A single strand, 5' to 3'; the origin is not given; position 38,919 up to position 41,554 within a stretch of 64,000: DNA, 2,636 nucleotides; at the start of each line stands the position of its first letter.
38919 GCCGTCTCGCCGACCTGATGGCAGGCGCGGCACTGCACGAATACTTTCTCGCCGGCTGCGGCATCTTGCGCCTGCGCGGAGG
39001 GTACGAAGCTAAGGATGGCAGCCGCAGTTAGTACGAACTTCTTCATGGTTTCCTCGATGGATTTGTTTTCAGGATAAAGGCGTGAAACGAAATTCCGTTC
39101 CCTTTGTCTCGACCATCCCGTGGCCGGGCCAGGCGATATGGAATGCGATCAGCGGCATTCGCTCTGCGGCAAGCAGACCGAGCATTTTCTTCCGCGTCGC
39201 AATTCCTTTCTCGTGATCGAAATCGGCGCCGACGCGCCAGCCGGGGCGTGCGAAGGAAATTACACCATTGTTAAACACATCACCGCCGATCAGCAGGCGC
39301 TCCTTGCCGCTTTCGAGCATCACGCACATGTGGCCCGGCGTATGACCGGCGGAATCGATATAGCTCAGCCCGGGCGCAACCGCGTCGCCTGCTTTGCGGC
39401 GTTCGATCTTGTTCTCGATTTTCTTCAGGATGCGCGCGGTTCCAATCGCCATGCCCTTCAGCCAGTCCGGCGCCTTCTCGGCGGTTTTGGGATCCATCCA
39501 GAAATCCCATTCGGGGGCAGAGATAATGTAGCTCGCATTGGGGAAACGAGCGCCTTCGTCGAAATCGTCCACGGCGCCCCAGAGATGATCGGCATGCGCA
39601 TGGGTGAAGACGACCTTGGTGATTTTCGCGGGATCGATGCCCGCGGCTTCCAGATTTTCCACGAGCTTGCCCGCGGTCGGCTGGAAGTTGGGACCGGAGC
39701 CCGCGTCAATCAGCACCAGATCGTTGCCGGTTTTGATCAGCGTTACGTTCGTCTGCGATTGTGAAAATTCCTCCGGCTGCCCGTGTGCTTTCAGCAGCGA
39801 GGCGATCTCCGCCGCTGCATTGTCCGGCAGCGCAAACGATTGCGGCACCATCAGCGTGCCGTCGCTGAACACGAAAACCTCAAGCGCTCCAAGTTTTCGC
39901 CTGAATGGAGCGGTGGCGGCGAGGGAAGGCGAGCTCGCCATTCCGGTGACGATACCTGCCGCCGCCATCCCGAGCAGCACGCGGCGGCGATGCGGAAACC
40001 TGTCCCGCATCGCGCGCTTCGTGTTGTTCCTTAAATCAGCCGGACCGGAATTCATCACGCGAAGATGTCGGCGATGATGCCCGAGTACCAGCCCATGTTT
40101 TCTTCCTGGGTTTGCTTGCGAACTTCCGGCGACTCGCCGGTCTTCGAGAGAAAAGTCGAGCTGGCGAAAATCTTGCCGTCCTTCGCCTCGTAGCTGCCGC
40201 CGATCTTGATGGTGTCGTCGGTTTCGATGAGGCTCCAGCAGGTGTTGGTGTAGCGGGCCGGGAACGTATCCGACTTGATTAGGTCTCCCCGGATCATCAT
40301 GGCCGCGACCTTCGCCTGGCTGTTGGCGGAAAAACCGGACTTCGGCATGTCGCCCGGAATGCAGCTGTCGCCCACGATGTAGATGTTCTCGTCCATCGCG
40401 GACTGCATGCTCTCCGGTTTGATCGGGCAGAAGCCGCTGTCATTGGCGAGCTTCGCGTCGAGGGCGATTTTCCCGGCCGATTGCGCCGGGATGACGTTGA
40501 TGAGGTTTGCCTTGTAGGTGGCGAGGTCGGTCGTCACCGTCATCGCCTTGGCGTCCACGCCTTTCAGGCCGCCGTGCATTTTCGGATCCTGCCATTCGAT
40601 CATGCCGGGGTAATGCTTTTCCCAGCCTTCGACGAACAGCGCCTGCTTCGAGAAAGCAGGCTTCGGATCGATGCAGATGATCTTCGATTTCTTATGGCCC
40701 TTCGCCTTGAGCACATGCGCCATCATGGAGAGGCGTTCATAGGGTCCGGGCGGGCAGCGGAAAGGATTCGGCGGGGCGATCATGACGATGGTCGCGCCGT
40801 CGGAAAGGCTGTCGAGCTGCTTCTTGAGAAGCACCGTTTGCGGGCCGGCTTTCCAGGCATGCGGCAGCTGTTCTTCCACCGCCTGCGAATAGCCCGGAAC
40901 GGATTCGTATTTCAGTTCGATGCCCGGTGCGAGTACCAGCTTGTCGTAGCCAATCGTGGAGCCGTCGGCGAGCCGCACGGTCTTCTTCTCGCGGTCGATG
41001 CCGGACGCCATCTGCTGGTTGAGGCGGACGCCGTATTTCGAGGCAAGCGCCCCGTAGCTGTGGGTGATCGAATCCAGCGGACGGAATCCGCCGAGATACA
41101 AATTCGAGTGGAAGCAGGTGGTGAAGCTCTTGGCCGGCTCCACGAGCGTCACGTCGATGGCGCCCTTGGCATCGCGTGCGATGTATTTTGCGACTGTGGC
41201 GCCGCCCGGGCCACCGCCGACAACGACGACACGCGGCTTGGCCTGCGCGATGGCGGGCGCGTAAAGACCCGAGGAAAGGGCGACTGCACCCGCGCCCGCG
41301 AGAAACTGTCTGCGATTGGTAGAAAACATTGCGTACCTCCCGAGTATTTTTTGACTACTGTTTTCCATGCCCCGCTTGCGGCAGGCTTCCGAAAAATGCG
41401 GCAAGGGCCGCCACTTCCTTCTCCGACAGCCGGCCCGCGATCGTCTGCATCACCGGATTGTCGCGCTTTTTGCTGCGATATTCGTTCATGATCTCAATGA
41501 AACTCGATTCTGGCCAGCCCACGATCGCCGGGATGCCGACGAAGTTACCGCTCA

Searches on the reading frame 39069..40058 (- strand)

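Call 12: search_protein_families(library=pfam, proteins=[window:39069-40058:-], max_evalue=0.001)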
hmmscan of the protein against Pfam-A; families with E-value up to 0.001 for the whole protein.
window:39069-40058:- (329 aa): 2 families
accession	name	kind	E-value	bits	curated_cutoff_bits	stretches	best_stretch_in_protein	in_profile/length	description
PF00753.33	Lactamase_B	-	3.8e-23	82.9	22.7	1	101-298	4-190/196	Metallo-beta-lactamase superfamily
PF12706.13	Lactamase_B_2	-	1.1e-05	25.5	27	1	115-172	3-53/200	Beta-lactamase superfamily domain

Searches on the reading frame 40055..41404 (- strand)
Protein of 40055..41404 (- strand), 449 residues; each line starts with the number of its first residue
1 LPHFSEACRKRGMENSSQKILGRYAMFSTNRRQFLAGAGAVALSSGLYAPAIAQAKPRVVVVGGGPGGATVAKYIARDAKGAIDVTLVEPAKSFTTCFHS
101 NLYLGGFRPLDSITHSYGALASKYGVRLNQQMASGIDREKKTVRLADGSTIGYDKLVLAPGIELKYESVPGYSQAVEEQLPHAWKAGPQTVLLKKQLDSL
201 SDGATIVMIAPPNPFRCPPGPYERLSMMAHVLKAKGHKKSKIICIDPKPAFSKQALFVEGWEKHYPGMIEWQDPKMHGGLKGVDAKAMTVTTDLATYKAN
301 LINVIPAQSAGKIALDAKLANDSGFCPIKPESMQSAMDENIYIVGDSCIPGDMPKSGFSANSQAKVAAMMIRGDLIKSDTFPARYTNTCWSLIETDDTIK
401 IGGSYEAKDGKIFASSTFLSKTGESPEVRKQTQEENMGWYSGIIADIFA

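Call 12: search_protein_families(library=pfam, proteins=[window:40055-41404:-], max_evalue=0.001)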
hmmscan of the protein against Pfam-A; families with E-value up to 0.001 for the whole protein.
window:40055-41404:- (449 aa): 6 families
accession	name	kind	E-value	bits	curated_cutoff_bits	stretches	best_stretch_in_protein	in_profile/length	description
PF21706.3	FCSD_central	-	1.2e-44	151.5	27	1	190-306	1-116/116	Sulfide dehydrogenase [flavocytochrome c] flavoprotein chain, central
PF09242.17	FCSD-flav_bind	-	1.7e-19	70.4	26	1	383-448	3-71/71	Flavocytochrome c sulphide dehydrogenase, flavin-binding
PF07992.20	Pyr_redox_2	-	1.4e-13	51.4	26.1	1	58-174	2-121/291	Pyridine nucleotide-disulphide oxidoreductase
PF13454.12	NAD_binding_9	-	4e-07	30.6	21.8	0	60-93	1-35/155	FAD-NAD(P)-binding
PF01266.30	DAO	-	0.00012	22.1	27.9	0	58-91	1-31/353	FAD dependent oxidoreductase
PF13450.12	NAD_binding_8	-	0.00026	21.7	21.9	1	61-119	1-49/68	NAD(P)-binding Rossmann-like domain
